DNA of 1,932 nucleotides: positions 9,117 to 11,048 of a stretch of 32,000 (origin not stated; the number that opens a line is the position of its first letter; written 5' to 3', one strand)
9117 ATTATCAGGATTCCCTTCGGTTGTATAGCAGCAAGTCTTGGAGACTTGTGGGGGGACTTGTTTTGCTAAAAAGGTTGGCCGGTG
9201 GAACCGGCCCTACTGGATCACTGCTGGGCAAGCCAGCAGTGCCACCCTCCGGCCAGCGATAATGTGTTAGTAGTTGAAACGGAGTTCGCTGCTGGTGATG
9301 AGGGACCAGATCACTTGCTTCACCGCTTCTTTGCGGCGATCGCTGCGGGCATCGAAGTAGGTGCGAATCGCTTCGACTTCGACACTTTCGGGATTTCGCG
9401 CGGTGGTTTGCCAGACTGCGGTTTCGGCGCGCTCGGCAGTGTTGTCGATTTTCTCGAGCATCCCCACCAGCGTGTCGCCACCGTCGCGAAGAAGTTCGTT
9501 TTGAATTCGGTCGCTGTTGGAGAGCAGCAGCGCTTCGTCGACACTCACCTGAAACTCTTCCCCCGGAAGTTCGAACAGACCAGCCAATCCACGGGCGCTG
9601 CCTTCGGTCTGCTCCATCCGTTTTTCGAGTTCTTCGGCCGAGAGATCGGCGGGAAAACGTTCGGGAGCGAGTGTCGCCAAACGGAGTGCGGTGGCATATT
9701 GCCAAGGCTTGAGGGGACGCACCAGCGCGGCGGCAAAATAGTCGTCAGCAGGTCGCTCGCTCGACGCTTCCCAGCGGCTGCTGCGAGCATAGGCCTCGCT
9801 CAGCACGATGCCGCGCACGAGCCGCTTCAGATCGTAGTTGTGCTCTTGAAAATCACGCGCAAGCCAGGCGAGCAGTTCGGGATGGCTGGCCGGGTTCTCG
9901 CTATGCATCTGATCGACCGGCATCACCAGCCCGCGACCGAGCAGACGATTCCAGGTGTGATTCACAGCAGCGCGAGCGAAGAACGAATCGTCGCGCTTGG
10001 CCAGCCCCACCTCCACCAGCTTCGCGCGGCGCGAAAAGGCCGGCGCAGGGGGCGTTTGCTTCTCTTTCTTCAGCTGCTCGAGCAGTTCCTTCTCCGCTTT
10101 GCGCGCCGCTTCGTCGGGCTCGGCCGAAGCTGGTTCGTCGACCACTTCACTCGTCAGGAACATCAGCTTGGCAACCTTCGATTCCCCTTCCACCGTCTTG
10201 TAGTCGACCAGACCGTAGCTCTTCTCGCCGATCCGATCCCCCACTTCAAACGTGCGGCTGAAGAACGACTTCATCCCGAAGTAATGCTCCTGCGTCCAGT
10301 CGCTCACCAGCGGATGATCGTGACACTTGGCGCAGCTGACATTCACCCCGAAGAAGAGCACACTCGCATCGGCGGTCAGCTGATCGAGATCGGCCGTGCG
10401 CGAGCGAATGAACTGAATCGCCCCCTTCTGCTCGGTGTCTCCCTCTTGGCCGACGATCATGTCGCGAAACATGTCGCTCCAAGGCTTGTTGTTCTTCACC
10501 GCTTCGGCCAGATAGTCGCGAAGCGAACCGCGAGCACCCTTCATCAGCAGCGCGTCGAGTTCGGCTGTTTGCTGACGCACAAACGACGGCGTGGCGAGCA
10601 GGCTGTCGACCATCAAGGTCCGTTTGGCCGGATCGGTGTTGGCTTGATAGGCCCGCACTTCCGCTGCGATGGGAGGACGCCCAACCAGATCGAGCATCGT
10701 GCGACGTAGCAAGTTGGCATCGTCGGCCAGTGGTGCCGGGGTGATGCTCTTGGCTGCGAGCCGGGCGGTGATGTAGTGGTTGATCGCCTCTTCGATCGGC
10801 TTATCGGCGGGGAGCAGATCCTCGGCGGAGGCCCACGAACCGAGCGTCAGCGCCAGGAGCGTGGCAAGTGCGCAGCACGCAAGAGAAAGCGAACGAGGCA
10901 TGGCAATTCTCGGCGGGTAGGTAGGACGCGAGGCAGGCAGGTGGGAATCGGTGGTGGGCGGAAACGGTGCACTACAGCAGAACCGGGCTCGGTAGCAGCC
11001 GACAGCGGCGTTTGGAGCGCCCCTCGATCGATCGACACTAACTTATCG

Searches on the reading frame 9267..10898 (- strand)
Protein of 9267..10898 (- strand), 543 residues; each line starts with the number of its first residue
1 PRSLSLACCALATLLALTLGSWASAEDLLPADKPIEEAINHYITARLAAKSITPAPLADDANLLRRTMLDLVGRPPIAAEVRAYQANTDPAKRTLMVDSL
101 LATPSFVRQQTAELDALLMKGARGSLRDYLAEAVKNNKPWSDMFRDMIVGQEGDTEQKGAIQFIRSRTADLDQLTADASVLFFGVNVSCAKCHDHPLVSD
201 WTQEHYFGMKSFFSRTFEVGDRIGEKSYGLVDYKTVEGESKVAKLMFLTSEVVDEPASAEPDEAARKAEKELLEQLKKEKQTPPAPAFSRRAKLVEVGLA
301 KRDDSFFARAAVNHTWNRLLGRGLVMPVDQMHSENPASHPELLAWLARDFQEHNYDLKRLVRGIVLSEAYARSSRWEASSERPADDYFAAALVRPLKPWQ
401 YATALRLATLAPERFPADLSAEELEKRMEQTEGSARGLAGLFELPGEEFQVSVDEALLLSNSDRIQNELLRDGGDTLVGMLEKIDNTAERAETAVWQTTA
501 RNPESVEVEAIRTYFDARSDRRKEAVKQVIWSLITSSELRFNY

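Call 79: find_encoding_contigs(protein=window:9267-10898:-, flank=10000, max_places=1)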
Protein window:9267-10898:- (543 aa): no gene with exactly this product is on record in the collection.
